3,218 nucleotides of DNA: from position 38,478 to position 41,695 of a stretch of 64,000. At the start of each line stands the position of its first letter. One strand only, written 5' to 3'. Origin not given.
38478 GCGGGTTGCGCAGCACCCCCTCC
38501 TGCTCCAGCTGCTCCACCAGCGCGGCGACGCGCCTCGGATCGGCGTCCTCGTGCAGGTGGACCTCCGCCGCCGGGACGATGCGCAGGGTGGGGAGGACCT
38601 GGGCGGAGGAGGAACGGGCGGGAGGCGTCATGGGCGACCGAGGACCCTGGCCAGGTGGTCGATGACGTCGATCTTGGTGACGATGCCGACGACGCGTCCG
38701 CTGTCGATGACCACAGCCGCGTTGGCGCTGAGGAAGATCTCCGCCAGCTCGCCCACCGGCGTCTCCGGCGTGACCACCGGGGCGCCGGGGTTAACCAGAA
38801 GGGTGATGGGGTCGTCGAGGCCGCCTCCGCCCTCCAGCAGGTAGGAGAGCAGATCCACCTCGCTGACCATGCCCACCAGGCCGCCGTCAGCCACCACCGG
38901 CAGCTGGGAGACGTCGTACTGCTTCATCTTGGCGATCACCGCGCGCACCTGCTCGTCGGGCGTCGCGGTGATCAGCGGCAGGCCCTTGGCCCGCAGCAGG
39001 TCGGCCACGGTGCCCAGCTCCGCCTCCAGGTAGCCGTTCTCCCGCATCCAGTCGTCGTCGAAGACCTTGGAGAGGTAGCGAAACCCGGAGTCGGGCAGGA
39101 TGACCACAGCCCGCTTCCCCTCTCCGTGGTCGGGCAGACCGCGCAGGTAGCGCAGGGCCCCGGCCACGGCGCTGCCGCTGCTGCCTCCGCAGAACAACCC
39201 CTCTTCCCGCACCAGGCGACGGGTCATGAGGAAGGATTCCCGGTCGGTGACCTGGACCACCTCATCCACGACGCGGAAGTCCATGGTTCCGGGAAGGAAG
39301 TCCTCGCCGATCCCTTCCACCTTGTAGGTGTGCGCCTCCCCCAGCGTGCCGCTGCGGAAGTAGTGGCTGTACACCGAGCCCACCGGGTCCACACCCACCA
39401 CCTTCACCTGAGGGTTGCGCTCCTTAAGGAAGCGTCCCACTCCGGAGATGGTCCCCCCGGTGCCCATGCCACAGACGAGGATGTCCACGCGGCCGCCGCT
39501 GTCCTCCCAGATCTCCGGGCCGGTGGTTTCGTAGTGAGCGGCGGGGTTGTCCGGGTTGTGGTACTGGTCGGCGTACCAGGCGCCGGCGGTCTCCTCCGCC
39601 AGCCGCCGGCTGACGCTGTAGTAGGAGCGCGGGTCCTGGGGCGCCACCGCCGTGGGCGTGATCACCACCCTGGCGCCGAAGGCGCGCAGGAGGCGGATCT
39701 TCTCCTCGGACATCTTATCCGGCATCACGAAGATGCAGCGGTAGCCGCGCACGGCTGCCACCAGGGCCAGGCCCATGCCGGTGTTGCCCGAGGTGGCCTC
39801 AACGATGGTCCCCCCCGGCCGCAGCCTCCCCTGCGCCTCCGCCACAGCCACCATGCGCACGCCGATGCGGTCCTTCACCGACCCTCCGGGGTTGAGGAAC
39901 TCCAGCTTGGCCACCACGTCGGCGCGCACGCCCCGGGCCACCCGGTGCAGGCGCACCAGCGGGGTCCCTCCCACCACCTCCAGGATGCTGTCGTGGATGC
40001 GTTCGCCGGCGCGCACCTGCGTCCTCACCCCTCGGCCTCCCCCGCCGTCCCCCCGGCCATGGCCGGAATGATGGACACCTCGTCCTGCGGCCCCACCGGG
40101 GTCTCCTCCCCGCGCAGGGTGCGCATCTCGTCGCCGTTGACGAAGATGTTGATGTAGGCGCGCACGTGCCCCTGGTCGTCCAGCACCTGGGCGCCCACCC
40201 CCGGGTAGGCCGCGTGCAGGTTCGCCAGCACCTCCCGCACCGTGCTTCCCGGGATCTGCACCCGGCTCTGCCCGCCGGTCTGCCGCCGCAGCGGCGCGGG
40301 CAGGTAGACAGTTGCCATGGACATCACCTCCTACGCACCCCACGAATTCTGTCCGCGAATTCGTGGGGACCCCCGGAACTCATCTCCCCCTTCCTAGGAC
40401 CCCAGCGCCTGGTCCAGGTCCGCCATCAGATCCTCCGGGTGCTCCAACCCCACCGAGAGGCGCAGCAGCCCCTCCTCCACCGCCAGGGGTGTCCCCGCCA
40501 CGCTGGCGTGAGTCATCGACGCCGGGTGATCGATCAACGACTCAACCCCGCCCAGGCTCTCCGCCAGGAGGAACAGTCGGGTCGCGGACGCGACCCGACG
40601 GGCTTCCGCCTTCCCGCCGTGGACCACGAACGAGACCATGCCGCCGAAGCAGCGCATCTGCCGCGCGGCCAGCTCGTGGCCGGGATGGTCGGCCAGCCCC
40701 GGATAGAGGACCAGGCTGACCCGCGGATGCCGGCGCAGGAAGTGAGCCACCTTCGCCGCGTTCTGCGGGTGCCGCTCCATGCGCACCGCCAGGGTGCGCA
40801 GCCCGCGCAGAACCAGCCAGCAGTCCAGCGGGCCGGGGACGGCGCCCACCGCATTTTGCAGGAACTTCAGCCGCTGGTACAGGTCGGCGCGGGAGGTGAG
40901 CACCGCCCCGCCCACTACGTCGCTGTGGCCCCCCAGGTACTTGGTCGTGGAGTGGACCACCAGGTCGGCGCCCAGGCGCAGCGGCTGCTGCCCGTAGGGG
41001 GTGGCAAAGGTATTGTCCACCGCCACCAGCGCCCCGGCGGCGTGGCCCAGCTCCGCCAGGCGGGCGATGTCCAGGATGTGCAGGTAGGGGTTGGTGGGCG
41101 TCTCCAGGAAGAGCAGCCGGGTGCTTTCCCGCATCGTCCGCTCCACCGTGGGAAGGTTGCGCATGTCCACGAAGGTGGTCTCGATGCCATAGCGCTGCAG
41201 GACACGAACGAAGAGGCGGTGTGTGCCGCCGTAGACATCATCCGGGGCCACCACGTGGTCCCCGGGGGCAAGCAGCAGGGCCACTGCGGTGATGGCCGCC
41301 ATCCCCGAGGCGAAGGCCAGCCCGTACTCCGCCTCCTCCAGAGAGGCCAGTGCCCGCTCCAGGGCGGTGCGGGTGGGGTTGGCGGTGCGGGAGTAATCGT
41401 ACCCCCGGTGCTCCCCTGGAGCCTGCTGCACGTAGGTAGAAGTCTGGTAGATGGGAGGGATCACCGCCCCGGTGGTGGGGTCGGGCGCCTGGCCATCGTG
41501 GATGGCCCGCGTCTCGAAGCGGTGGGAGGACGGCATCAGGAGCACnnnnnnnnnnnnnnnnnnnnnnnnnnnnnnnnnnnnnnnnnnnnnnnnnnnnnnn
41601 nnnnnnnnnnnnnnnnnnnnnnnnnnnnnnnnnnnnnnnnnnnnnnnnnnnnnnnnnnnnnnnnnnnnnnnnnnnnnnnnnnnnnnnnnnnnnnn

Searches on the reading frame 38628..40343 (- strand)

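Call 82: search_protein_families(library=pfam, proteins=[window:38628-40343:-], max_evalue=0.0001)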
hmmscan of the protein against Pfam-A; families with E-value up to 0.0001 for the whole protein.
window:38628-40343:- (571 aa): 2 families
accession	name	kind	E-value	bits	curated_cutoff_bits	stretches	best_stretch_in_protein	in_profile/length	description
PF00291.31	PALP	-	1.4e-82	277.8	35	1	122-418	3-295/295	Pyridoxal-phosphate dependent enzyme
PF00571.33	CBS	-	1.9e-20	73.4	24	2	456-503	8-56/57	CBS domain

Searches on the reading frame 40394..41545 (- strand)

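Call 82: search_protein_families(library=pfam, proteins=[window:40394-41545:-], max_evalue=0.0001)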
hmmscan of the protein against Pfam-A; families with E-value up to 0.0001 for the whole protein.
window:40394-41545:- (383 aa): 1 family
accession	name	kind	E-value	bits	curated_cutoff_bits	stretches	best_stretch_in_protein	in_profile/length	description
PF01053.26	Cys_Met_Meta_PP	-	2e-148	494.5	27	1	11-381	1-380/381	Cys/Met metabolism PLP-dependent enzyme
